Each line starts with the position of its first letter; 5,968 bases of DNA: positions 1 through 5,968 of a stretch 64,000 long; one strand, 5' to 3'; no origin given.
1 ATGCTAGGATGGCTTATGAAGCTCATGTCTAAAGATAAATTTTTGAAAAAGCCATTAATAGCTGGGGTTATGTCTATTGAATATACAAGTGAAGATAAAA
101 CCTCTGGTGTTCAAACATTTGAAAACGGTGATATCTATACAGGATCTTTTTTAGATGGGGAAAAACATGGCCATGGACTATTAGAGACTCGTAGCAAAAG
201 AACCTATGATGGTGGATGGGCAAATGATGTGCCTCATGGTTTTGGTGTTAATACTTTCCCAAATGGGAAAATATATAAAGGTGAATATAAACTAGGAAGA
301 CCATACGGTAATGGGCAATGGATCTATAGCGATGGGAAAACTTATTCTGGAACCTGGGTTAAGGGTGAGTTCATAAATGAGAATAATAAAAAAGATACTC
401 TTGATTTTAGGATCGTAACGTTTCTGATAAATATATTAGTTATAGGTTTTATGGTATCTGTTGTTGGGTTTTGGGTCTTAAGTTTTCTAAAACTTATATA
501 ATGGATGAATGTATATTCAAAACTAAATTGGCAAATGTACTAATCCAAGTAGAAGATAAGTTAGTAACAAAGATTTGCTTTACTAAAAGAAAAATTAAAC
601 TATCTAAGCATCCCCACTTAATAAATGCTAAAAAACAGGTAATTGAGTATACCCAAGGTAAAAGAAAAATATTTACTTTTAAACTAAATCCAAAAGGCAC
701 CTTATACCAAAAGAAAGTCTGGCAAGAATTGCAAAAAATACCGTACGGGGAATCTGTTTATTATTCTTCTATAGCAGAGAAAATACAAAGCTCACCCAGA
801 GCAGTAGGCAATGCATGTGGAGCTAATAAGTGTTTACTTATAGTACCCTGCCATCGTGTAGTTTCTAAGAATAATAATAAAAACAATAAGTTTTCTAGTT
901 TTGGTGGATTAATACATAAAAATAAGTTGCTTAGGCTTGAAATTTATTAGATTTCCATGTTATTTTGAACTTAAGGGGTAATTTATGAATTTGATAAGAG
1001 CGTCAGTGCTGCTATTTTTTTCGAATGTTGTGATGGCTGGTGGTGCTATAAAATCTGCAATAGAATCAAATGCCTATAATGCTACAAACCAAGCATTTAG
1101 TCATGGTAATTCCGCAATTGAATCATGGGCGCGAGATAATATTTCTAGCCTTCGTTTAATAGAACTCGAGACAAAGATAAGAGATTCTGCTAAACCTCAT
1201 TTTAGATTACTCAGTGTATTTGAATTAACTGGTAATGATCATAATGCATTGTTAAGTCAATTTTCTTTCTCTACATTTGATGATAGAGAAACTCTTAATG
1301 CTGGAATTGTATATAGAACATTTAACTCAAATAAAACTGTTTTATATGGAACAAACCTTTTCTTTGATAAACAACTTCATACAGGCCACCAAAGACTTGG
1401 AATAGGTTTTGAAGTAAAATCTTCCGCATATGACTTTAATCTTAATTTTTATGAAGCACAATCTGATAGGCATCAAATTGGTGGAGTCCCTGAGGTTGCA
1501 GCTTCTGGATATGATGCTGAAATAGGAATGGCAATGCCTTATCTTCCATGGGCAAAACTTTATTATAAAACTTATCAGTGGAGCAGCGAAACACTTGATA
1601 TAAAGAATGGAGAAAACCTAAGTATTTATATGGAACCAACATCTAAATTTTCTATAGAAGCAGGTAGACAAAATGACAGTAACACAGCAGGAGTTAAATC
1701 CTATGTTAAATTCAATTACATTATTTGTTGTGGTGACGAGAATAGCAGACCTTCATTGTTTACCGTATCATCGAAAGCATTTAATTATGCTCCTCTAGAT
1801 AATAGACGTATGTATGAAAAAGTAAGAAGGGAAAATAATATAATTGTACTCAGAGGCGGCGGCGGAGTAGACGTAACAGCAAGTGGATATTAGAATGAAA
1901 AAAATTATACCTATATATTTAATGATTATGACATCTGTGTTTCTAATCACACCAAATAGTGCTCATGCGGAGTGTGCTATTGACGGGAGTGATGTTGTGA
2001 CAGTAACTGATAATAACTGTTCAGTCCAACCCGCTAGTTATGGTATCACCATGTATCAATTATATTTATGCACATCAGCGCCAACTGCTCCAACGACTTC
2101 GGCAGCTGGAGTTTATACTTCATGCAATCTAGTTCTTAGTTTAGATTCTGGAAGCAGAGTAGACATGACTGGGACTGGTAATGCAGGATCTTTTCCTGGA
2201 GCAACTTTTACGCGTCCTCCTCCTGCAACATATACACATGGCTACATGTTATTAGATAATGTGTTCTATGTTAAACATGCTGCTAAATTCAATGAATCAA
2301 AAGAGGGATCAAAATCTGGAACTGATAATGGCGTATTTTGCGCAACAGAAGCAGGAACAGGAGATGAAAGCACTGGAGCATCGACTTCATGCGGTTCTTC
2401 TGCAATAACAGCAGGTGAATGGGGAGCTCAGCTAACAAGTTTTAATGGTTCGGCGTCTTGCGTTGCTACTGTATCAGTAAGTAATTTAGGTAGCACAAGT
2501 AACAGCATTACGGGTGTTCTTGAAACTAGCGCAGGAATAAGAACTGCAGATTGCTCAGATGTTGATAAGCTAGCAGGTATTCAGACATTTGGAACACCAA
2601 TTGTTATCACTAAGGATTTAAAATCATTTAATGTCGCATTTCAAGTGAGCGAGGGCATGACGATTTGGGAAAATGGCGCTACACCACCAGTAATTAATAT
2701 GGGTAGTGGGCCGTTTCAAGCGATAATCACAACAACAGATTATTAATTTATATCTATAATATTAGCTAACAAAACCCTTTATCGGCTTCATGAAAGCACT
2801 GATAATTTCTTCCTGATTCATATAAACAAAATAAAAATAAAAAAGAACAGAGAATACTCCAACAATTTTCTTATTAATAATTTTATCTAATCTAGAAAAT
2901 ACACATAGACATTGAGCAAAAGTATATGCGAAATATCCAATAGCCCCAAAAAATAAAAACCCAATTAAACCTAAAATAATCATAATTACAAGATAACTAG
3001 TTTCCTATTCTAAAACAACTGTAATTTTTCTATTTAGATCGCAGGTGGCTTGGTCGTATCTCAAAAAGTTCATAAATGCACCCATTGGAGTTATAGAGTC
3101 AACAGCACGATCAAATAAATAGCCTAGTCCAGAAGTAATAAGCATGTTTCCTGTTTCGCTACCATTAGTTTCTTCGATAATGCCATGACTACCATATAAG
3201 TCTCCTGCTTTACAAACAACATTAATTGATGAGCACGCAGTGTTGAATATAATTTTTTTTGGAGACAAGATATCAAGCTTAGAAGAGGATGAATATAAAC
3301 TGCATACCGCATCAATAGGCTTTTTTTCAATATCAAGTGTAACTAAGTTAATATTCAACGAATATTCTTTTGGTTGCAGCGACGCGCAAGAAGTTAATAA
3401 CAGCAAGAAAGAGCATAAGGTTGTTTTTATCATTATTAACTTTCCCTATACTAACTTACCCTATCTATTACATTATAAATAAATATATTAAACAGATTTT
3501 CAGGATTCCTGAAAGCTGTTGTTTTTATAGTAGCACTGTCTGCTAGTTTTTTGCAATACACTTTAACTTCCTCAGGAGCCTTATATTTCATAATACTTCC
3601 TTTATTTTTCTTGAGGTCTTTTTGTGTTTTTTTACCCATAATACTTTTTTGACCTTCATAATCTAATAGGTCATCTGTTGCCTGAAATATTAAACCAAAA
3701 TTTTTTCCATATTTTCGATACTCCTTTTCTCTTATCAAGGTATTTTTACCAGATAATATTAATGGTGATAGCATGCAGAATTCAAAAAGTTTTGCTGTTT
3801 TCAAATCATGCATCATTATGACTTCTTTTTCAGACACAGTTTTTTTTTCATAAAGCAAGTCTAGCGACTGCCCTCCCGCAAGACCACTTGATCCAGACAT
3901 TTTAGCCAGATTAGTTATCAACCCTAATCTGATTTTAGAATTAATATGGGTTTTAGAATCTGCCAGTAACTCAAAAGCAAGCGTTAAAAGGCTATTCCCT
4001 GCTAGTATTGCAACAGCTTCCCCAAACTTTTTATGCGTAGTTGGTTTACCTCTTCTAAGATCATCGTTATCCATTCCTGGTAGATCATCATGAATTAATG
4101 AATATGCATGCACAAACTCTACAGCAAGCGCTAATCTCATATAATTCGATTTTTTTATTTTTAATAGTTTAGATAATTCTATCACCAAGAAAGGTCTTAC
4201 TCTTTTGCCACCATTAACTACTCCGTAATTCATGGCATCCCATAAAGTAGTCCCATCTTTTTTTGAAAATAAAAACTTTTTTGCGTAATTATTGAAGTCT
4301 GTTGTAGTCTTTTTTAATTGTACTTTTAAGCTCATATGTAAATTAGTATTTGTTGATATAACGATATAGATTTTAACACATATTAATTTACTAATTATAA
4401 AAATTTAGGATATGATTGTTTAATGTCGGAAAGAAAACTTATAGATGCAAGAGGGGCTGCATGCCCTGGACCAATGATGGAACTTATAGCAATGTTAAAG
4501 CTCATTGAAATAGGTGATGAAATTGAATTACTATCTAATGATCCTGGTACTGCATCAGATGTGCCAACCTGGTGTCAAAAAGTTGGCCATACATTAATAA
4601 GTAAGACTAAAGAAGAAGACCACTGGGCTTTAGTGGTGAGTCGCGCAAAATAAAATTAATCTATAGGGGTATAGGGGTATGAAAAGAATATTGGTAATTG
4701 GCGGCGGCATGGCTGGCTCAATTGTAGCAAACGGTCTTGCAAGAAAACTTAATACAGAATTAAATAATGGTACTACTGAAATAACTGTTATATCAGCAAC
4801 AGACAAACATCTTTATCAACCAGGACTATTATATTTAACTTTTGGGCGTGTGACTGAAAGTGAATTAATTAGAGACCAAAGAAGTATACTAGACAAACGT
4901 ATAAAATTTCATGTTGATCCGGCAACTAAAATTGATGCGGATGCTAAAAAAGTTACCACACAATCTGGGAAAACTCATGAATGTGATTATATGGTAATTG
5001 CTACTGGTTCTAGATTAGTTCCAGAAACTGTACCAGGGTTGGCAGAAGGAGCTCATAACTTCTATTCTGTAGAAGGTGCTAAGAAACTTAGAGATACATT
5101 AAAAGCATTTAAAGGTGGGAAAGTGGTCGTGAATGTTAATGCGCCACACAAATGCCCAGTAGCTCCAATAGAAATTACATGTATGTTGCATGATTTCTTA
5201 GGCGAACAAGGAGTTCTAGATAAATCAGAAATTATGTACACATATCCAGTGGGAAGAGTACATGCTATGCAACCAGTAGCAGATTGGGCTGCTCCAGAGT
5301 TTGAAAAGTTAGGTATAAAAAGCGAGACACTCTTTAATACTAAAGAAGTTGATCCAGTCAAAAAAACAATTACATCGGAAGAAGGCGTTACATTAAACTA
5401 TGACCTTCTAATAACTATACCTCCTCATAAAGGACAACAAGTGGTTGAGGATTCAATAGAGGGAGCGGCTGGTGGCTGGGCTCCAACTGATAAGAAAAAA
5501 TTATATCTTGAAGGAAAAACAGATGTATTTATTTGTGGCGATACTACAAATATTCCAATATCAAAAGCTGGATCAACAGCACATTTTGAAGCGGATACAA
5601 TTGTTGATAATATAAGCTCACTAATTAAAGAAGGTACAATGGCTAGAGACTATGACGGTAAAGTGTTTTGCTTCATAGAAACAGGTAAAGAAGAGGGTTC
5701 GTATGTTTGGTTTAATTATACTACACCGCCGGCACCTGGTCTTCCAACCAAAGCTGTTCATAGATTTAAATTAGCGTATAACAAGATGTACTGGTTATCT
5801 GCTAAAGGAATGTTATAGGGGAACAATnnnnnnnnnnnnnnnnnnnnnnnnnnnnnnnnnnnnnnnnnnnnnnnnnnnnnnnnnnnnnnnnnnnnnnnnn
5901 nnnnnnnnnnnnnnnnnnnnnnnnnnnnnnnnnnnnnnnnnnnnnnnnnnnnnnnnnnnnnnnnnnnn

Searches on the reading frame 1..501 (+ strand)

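Call 87: search_protein_families(library=pfam, proteins=[window:1-501:+], max_evalue=0.001)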
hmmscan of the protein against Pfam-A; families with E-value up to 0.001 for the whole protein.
window:1-501:+ (166 aa): 1 family
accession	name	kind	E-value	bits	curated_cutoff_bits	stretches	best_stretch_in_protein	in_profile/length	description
PF02493.26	MORN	-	5.2e-12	45.4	22.5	1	69-89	1-21/23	MORN repeat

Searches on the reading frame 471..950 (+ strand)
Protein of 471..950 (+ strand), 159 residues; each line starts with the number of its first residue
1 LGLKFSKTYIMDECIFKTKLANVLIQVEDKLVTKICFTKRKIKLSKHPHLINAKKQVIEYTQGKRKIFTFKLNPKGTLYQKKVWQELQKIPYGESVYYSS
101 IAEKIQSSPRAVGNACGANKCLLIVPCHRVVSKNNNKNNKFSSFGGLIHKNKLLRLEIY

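Call 87: search_protein_families(library=pfam, proteins=[window:471-950:+], max_evalue=0.001)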
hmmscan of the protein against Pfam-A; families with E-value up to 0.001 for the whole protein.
window:471-950:+ (159 aa): 1 family
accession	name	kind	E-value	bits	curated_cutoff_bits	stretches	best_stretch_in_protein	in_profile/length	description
PF01035.26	DNA_binding_1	-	4.4e-24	84.6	27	1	79-157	2-79/81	6-O-methylguanine DNA methyltransferase, DNA binding domain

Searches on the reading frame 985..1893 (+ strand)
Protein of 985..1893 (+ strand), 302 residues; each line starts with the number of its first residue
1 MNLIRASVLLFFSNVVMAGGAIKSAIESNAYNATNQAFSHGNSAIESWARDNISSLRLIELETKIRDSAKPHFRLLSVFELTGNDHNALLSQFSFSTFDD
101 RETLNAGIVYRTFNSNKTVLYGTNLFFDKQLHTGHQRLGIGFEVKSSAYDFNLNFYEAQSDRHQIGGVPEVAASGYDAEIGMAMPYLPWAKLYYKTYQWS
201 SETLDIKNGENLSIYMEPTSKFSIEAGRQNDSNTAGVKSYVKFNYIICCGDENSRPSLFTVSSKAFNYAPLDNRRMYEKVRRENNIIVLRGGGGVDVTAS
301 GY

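Call 57: search_protein_families(library=pfam, proteins=[window:985-1893:+], max_evalue=0.00001)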
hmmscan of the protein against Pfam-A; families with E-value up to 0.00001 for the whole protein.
window:985-1893:+ (302 aa): 1 family
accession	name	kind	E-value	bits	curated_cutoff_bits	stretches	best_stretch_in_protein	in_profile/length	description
PF11924.14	IAT_beta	-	3.4e-28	99.5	22.3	1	31-250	20-249/279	Inverse autotransporter, beta-domain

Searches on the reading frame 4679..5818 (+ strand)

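Call 57: search_protein_families(library=pfam, proteins=[window:4679-5818:+], max_evalue=0.00001)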
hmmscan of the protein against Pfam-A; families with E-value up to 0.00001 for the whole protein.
window:4679-5818:+ (379 aa): 2 families
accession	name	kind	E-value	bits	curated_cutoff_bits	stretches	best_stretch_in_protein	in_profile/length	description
PF07992.20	Pyr_redox_2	-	7.9e-18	65.3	26.1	1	3-290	2-277/291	Pyridine nucleotide-disulphide oxidoreductase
PF21706.3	FCSD_central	-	7.3e-06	26.5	27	0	136-248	3-116/116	Sulfide dehydrogenase [flavocytochrome c] flavoprotein chain, central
